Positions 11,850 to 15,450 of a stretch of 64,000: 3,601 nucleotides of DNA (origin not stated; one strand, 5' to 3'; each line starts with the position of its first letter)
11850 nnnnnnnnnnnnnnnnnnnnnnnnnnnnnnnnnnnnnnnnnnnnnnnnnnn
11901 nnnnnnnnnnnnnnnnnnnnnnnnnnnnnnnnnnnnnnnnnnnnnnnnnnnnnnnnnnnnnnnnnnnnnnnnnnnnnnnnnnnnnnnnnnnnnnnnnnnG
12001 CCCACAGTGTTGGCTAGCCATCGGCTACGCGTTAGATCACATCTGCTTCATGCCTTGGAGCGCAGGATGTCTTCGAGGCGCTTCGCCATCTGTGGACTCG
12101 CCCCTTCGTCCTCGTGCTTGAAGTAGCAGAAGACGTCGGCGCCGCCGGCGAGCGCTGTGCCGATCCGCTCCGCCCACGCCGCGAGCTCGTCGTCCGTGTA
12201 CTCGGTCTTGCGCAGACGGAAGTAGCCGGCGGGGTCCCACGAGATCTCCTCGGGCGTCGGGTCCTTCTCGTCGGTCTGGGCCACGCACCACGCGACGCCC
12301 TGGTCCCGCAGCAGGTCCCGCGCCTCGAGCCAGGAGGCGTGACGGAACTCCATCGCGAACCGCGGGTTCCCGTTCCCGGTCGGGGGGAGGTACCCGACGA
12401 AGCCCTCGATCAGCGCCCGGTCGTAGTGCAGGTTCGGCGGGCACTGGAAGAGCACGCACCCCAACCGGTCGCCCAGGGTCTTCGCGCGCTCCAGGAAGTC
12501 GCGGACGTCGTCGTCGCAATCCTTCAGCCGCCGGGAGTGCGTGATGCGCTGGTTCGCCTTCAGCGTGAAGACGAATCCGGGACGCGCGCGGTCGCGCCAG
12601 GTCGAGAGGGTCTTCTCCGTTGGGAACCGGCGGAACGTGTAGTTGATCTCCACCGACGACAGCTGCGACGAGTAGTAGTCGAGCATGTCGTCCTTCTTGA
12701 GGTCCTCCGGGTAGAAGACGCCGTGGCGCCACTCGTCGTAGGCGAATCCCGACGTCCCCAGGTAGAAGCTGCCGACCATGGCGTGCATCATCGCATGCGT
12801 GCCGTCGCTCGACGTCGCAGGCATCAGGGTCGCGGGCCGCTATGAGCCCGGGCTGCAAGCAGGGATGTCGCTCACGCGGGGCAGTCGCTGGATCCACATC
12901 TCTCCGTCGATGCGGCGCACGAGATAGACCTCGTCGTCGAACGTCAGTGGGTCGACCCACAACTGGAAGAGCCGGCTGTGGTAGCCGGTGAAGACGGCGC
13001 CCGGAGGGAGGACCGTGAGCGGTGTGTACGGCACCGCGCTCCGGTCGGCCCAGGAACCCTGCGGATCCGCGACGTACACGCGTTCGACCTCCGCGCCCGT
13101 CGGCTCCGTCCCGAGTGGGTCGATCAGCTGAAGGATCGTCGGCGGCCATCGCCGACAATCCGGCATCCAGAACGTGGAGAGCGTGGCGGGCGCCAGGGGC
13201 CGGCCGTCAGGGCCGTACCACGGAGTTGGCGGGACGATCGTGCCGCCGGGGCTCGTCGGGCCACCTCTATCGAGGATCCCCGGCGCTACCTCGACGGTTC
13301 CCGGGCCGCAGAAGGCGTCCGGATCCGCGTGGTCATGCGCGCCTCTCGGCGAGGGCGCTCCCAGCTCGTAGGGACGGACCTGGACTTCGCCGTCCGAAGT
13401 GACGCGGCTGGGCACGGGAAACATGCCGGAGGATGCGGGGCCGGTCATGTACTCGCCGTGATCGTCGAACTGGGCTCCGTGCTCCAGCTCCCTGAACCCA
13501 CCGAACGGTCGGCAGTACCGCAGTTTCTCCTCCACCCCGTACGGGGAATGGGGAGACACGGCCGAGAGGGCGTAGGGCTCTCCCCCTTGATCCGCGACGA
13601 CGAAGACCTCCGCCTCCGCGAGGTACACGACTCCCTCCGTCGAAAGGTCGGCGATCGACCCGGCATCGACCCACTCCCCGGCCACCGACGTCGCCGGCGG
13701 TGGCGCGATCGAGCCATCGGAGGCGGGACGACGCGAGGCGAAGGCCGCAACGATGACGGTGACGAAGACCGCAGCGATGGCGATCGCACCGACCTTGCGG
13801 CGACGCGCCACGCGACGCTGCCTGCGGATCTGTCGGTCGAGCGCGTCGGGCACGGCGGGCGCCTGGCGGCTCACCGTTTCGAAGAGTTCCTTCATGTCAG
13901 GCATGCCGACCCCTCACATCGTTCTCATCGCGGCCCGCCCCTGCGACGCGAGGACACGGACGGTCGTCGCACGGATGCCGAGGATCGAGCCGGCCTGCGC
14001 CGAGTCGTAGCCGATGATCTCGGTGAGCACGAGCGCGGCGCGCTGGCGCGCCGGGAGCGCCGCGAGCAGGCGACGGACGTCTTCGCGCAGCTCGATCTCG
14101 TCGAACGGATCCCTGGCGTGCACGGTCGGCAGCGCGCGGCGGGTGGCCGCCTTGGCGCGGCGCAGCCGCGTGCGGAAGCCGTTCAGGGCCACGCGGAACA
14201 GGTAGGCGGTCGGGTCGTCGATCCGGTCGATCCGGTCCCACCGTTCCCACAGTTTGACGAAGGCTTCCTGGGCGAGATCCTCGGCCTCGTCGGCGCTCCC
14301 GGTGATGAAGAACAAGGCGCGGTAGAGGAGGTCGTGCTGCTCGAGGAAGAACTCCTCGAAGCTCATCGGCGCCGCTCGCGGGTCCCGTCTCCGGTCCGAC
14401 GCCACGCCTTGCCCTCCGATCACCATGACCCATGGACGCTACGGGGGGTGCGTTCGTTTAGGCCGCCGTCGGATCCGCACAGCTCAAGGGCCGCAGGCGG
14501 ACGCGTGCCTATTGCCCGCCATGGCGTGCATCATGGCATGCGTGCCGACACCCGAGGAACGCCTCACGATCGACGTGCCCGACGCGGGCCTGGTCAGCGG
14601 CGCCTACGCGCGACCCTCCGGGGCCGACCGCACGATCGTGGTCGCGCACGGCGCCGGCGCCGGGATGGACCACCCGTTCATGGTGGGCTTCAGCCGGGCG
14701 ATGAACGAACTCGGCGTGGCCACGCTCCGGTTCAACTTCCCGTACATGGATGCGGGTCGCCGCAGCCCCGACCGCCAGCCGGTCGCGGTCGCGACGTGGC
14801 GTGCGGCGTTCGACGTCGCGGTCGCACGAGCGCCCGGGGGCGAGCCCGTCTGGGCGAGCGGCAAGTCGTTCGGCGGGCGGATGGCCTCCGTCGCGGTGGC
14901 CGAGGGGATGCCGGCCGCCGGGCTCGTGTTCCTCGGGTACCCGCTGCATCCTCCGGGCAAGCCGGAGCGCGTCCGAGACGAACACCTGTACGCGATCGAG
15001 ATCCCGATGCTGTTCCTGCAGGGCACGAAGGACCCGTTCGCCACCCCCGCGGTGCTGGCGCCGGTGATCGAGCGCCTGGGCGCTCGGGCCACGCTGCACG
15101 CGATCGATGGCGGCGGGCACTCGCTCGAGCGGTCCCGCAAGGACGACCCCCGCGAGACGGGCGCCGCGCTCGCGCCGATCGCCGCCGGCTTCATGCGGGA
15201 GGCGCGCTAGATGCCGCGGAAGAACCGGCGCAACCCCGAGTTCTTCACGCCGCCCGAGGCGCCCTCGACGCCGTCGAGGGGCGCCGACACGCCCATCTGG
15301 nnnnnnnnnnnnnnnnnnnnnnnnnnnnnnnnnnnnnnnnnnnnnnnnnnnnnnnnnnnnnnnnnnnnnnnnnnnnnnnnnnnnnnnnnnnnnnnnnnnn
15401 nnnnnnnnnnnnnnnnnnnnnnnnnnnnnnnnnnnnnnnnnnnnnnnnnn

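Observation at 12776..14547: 29-bp near-perfect direct repeats (28 of 29 positions) bracket the ECF sigma/anti-sigma module, each embedded in the 5' codons of a different flanking gene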

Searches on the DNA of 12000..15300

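Call 37: search_rna_families(source=window, start=12000, end=15300, threshold=evalue, max_evalue=1)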
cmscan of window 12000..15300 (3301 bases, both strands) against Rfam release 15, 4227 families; matches with E-value up to 1: 0.
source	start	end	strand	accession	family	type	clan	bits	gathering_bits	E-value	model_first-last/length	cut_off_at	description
